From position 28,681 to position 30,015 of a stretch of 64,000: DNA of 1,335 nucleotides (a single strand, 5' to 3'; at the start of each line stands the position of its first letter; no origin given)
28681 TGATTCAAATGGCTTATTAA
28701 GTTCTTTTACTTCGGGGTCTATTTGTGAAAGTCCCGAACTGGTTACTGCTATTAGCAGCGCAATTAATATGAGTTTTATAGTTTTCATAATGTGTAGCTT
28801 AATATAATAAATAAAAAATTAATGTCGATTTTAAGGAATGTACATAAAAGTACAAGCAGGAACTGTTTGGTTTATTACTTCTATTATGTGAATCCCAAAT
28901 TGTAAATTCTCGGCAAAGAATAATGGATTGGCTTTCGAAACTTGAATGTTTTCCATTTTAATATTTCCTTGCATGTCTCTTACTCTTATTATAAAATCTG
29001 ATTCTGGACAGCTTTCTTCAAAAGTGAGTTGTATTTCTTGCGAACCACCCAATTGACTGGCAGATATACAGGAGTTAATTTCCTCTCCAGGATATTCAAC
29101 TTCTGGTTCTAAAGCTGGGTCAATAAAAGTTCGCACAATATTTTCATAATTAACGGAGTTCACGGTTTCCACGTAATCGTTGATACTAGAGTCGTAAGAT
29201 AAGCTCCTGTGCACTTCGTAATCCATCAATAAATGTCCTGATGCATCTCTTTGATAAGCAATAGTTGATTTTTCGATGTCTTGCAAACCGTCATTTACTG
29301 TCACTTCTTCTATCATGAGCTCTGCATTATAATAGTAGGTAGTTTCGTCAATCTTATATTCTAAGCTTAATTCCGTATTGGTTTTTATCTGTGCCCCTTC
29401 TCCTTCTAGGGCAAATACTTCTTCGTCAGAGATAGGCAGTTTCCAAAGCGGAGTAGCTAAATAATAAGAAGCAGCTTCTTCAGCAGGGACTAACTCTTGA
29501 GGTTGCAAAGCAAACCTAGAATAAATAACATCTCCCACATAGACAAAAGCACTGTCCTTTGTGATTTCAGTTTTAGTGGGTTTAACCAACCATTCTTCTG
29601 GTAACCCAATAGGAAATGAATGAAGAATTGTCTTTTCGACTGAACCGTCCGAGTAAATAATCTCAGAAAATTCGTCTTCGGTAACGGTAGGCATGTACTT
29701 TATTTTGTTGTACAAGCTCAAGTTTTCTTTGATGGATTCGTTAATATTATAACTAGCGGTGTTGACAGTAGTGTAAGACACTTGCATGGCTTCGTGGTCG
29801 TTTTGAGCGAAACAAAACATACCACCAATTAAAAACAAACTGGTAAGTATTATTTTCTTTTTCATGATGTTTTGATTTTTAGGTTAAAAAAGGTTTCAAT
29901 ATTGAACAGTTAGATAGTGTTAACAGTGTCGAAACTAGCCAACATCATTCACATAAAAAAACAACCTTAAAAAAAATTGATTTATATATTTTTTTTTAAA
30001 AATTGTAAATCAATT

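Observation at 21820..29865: Seven-gene translationally coupled envelope operon with no confident functional assignment: best candidate for an undescribed system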

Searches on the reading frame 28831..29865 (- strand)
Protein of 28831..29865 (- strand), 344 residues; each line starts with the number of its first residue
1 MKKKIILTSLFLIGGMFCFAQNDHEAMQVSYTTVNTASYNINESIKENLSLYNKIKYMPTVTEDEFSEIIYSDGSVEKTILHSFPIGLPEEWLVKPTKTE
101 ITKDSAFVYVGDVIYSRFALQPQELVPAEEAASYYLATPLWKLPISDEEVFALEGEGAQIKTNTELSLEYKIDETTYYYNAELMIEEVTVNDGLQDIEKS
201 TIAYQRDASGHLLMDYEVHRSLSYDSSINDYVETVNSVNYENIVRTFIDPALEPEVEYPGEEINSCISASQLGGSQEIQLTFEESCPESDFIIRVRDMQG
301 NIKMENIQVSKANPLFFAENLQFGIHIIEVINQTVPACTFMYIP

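Call 3: search_protein_families(library=pfam, proteins=[window:28831-29865:-], max_evalue=1)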
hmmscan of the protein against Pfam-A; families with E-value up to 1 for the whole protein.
window:28831-29865:- (344 aa): 2 families
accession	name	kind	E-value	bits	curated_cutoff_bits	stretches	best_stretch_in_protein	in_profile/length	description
PF08172.17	CASP_C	-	0.027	14.3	28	1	27-68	107-148/252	CASP C terminal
PF07202.18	Tcp10_C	-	0.19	11.9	36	1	64-79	2-17/35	T-complex protein 10 C-terminus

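Call 4: search_protein_families(library=ncbifam, proteins=[window:28831-29865:-], max_evalue=1)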
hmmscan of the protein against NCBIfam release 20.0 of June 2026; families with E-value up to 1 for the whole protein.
window:28831-29865:- (344 aa): 0 families

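Call 6: search_protein_families(library=padloc, proteins=[window:28831-29865:-], max_evalue=1)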
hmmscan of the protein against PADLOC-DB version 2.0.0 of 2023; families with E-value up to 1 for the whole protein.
window:28831-29865:- (344 aa): 0 families

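Call 26: find_homologous_proteins(query=window:28831-29865:-)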
Query window:28831-29865:- (344 aa): 8 proteins with E <= 0.001 among 1651 candidates.
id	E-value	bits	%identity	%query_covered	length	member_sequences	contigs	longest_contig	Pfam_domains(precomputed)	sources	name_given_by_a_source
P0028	7.0e-190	648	89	97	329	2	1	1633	-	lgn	-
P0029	2.2e-181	620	84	97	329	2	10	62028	-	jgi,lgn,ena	-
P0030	2.9e-168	577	76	95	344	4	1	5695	-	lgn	-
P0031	7.1e-166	569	74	100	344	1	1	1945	-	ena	-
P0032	1.9e-161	555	71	95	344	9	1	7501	-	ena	-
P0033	8.3e-150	516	65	100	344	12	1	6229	-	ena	-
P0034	1.2e-128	447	63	92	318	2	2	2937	-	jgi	jgi:hypothetical protein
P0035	6.1e-93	329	77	56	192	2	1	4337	-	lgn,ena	-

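Call 28: find_encoding_contigs(protein=P0029, flank=10000, max_places=4)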
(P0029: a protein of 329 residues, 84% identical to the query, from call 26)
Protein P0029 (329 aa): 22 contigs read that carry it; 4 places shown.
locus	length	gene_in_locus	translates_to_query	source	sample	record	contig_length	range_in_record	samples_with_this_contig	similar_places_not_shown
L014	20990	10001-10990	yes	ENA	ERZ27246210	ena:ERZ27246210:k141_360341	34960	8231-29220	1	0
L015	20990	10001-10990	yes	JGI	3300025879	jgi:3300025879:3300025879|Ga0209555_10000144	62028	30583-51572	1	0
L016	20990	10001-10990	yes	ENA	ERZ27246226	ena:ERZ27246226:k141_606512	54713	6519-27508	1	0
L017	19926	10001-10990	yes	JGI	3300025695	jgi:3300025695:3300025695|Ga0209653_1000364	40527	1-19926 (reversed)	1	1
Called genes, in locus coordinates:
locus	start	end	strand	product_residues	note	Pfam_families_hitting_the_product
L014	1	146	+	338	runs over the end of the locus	PF02912:Phe_tRNA-synt_N, PF01409:tRNA-synt_2d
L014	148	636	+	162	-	PF03168:LEA_2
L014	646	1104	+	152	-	PF07606:DUF1569 (weak)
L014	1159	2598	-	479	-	PF00171:Aldedh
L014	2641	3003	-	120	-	PF05635:23S_rRNA_IVP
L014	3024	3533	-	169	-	PF10652:DUF2480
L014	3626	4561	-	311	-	PF01479:S4, PF00849:PseudoU_synth_2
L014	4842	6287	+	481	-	PF01546:Peptidase_M20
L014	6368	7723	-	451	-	PF03448:MgtE_N, PF00571:CBS, PF01769:MgtE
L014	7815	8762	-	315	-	PF00348:polyprenyl_synt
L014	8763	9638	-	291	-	PF00483:NTP_transferase, PF12804:NTP_transf_3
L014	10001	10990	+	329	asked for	-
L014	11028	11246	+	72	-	-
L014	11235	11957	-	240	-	PF05552:MS_channel_1st_1, PF21088:MS_channel_1st (weak), PF00924:MS_channel_2nd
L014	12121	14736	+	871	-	PF01624:MutS_I, PF05188:MutS_II, PF05192:MutS_III, PF05190:MutS_IV, PF00488:MutS_V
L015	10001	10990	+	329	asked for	-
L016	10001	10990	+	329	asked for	-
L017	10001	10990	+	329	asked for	-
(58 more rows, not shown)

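Call 59: predict_structure(alignment_id=A4)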
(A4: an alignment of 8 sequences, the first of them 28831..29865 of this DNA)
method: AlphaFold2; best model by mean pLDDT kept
length: 344 residues; sequences in the alignment: 8
mean_pLDDT: 51.5   pTM: 0.29
mean pLDDT of the five models: 51.5, 49.6, 48.3, 48.1, 43.1
residues with pLDDT >= 90: 16; 70-90: 53; 50-70: 60; < 50: 215
segments of 3 or more residues with pLDDT < 50: 1-26, 28-30, 32-41, 49-69, 74-90, 114-134, 136-146, 152-187, 201-222, 229-263
pLDDT, mean of each block of 10 residues (from residue 1): 31 30 45 44 53 43 45 44 42 52 51 49 43 46 48 41 36 38 45 48 42 41 49 40 31 30 64 81 83 81 88 87 76 78 66
secondary structure, 60 per line:
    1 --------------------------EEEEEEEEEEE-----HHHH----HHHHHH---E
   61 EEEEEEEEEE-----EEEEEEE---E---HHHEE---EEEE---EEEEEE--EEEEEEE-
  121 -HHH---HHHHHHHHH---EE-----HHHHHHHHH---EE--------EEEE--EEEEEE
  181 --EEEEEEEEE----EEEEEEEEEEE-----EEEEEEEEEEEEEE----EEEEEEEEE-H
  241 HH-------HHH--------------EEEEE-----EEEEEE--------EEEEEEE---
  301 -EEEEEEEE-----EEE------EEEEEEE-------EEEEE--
elements in order: E27-37 H43-46 H51-56 E60-70 E76-82 E98-101 E105-110 E113-119 H128-136 H147-155 E169-172 E175-180 E183-191 E196-206 E212-225 E230-238 E267-271 E277-282 E291-297 E302-309 E315-317 E324-330 E338-342

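Call 62: fold_search(model_id=the predicted structure, library=pdb)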
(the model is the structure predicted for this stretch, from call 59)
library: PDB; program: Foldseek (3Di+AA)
matches with E <= 10: 843; with E <= 0.001: 0
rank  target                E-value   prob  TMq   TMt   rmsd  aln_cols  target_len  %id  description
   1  2yn5_A                2.5e-03  0.60  0.15  0.17  28.1       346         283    7  Structural insight into the giant calcium-binding adhesin SiiE: implications for the adhesion of Salmonella enterica t (released 2013-04-03)
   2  9exf_C                2.8e-03  0.35  0.12  0.11  23.8       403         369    9  Crystal structure of Yeast Clathrin Heavy Chain N-terminal domain bound to YAP1801 peptide (LIDM) (released 2024-11-13)
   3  7c7u_B                4.4e-03  0.69  0.17  0.11  25.5       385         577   11  Biofilm associated protein - BSP domain (released 2021-05-12)
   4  3ott_B                7.0e-03  0.35  0.13  0.07  21.8       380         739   10  Crystal Structure of the extracellular domain of the putative one component system BT4673 from B. thetaiotaomicron (released 2011-08-10)
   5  9ex5_A                7.0e-03  0.28  0.12  0.11  22.6       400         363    8  Crystal structure of Yeast Clathrin Heavy Chain N-terminal domain bound to Epsin-5 peptide (LIDL) (released 2024-11-13)
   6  9exf_A                7.4e-03  0.30  0.12  0.11  23.5       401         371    8  Crystal structure of Yeast Clathrin Heavy Chain N-terminal domain bound to YAP1801 peptide (LIDM) (released 2024-11-13)
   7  7c7u_A                8.6e-03  0.60  0.17  0.11  26.2       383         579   11  Biofilm associated protein - BSP domain (released 2021-05-12)
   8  4p99_A                1.1e-02  0.54  0.16  0.14  44.0       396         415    8  Ca2+-stabilized adhesin helps an Antarctic bacterium reach out and bind ice (released 2014-06-18)
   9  9ex5_B                1.2e-02  0.23  0.12  0.11  22.4       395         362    8  Crystal structure of Yeast Clathrin Heavy Chain N-terminal domain bound to Epsin-5 peptide (LIDL) (released 2024-11-13)
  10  3t1w                  1.4e-02  0.69  0.16  0.15  25.9       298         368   10  Structure of the four-domain fragment Fn7B89 of oncofetal fibronectin (released 2012-03-21)
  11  6e57_A                1.4e-02  0.38  0.13  0.12  22.4       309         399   12  Bacteroides ovatus mixed-linkage glucan utilization locus (MLGUL) SGBP-B in complex with mixed-linkage heptasaccharide (released 2019-05-29)
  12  6e57_D                2.1e-02  0.25  0.12  0.11  24.3       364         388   12  Bacteroides ovatus mixed-linkage glucan utilization locus (MLGUL) SGBP-B in complex with mixed-linkage heptasaccharide (released 2019-05-29)
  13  6x04_K                2.3e-02  0.28  0.12  0.12  23.2       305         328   11  Nup133 (aa55-481) from S. cerevisiae bound by VHH-SAN5 (released 2020-12-09)
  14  4hjc                  2.6e-02  0.15  0.12  0.10  29.8       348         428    8  Crystal structure of glycoprotein C from Rift Valley Fever Virus (non-glycosylated) (released 2013-01-16)
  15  4hj1_A                2.8e-02  0.21  0.14  0.12  23.9       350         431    9  Crystal structure of glycoprotein C from Rift Valley Fever Virus (glycosylated) (released 2013-01-16)
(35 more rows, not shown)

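Call 64: search_protein_families(library=ncbifam, alignment_id=A5, max_evalue=0.01)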
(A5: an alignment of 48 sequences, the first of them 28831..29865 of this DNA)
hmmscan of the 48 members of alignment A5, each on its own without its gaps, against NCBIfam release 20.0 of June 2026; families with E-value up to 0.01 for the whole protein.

A. member 1, window:28831-29865:- (344 aa): 0 families

B. families by the number of members that match (of 48 scanned): 7 families
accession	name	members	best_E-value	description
TIGR04183.1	Por_Secre_tail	40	9.2e-14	T9SS type A sorting domain-containing protein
NF038113.1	T9SSA_dep_M36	24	8.3e-12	T9SS-dependent M36 family metallopeptidase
NF050177.1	TapA_OM_Porphy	7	1e-09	TapA/TapC family T9SS-dependent outer membrane protein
NF052644.1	T9SS_DNase_Rie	7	1.1e-06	T9SS-dependent surface endonuclease, AS87_RS02955 family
NF033708.1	T9SS_Cterm_ChiA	5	1.7e-06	T9SS sorting signal type C domain-containing protein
NF052323.1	T9SSA_dep_M6i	3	3.8e-06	T9SS-dependent M6-like inactivated metalloprotease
TIGR04131.1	Bac_Flav_CTERM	2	0.0038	T9SS type B sorting domain-containing protein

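Call 73: search_solved_structures(query=A5, max_evalue=1)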
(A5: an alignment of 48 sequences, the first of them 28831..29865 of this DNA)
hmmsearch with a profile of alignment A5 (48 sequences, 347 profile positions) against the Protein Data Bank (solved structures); distinct sequences matched with E-value up to 1: 16.
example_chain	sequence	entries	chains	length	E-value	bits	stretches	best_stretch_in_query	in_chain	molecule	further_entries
8glk_D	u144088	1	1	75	1.1e-12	51.1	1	270-347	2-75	Endonuclease I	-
9whd_A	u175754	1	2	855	3.3e-11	46.2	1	256-346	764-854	GH167 glycoside hydrolase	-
8glj_D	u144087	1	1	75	3.3e-09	39.6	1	269-347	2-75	Por secretion system C-terminal sorting domain-containing protein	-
8qb1_A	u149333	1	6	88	4.7e-09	39.1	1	270-347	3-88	Mirolase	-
5jvk_A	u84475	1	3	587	7.5e-09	38.4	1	267-347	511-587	Uncharacterized protein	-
7pzj_A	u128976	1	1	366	2.7e-08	36.6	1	243-342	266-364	Lipase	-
8h97_A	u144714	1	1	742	1.1e-06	31.4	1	262-347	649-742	Beta-agarase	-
5uyt_A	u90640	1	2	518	1.1e-06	31.3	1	270-344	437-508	Ice-binding protein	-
5hfs_A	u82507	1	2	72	0.011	18.2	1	281-346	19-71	Gingipain R2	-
7pq4_A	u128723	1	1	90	0.015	17.7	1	280-346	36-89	Arginine-specific cysteine proteinase (Arg-gingipain)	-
9x1i_A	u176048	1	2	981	0.028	16.8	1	295-346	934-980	Endo-beta-N-acetylglucosaminidase HS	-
5ag9_A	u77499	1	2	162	0.061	15.7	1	280-346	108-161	Gingipain R2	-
5ag8_A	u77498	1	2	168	0.061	15.7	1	280-346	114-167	GINGIPAIN R2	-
5m11_A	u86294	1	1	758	0.15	14.5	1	264-317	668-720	Immunoreactive 84kD antigen PG93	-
6bff_A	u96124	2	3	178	0.15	14.4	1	50-134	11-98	Aminoglycoside acetyltransferase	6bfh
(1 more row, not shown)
